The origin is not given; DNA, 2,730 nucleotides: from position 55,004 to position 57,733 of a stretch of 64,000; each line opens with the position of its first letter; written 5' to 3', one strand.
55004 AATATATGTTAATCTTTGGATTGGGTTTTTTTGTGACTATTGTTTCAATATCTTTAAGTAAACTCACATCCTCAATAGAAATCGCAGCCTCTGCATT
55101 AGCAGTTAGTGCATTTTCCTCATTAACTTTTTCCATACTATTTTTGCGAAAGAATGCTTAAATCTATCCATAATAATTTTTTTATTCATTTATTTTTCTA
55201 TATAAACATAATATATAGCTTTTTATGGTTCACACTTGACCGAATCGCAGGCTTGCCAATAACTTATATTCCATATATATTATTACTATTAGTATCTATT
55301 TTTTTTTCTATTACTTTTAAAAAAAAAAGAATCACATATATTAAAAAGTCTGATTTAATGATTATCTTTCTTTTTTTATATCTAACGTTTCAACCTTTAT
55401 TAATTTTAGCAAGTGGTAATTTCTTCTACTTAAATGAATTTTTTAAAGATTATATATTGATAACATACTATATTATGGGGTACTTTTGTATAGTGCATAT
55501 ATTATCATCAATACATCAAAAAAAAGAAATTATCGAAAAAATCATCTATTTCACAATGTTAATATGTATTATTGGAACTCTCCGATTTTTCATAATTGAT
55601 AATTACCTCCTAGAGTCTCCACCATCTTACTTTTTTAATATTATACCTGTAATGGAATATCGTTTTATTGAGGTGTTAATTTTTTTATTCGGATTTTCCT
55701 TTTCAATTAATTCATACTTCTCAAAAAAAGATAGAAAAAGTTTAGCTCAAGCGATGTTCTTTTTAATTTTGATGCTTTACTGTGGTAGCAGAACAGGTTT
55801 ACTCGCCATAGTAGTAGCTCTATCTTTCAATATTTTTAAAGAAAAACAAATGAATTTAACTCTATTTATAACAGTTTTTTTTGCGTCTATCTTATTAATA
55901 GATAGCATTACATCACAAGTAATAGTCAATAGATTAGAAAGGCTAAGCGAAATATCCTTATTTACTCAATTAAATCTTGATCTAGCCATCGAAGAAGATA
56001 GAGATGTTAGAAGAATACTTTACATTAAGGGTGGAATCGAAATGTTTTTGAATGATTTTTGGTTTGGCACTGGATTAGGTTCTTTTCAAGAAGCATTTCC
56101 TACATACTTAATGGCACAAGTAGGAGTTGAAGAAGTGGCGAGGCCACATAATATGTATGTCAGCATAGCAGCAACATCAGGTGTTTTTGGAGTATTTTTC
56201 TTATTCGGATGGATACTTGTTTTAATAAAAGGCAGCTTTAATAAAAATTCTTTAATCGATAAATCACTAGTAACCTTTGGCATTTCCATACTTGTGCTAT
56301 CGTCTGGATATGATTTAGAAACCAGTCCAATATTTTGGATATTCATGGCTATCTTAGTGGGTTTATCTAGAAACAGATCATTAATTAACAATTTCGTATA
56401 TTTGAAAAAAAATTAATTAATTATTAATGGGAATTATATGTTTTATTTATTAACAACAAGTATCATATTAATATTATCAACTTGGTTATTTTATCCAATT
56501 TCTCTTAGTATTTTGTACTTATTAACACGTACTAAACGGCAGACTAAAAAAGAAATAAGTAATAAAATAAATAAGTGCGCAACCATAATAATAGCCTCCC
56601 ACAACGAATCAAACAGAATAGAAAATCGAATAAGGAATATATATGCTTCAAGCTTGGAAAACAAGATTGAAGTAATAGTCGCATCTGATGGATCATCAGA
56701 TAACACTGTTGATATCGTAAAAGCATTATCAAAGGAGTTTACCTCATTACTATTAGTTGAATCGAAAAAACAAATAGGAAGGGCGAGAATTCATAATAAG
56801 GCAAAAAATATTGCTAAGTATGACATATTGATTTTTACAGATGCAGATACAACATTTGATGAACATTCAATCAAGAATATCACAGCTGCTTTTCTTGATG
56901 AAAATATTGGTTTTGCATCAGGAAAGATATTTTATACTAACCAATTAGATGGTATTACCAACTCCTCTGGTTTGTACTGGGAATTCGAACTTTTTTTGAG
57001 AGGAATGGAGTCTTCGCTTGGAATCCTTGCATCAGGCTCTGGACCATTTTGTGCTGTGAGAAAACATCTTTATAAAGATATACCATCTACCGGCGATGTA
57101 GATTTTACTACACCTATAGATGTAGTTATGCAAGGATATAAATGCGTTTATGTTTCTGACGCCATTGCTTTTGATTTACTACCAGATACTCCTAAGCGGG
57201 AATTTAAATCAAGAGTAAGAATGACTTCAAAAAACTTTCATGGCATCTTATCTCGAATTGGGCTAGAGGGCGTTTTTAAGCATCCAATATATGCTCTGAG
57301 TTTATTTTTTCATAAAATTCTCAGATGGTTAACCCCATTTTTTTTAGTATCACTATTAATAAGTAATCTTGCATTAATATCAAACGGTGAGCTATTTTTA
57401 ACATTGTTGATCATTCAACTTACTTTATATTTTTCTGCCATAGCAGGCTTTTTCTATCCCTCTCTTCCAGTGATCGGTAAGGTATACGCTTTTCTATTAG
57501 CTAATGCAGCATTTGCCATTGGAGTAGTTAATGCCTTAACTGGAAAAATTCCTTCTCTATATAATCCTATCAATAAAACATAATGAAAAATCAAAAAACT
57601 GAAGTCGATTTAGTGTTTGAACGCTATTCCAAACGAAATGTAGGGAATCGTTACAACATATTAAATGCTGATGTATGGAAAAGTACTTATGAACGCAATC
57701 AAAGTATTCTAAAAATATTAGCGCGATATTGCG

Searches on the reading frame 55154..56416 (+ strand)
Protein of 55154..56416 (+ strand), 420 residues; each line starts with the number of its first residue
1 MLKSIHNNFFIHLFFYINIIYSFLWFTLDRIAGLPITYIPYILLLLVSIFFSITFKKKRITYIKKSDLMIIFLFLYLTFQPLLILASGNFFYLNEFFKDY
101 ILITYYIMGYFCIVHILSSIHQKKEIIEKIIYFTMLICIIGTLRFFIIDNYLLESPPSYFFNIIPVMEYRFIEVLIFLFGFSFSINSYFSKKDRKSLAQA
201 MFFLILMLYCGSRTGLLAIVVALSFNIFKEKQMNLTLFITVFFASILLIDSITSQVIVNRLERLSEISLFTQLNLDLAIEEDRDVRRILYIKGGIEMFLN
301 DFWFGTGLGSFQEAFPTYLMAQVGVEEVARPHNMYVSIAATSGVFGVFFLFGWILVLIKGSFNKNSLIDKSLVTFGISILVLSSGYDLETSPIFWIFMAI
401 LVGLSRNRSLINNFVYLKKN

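Call 102: search_protein_families(library=pfam, proteins=[window:55154-56416:+], max_evalue=0.00001)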
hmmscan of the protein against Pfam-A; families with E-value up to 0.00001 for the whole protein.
window:55154-56416:+ (420 aa): 1 family
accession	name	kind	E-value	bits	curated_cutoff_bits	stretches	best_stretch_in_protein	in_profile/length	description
PF04932.20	Wzy_C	-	1.6e-13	51.1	31.7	1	201-351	4-149/149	O-Antigen ligase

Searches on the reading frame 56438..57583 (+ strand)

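Call 102: search_protein_families(library=pfam, proteins=[window:56438-57583:+], max_evalue=0.00001)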
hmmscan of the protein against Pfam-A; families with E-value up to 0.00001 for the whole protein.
window:56438-57583:+ (381 aa): 4 families
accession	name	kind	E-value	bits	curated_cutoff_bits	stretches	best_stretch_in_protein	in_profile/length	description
PF00535.33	Glycos_transf_2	-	2e-19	70.5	23.3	1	49-214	1-166/168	Glycosyl transferase family 2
PF13641.12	Glyco_tranf_2_3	-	1.5e-12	48.4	27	1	49-261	4-226/230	Glycosyltransferase like family 2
PF10111.15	Glyco_tranf_2_2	-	1.4e-08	35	27.3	1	50-140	2-94/276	Glycosyltransferase like family 2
PF13632.12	Glyco_trans_2_3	-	8.7e-07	29.4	27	1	132-332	3-196/198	Glycosyl transferase family group 2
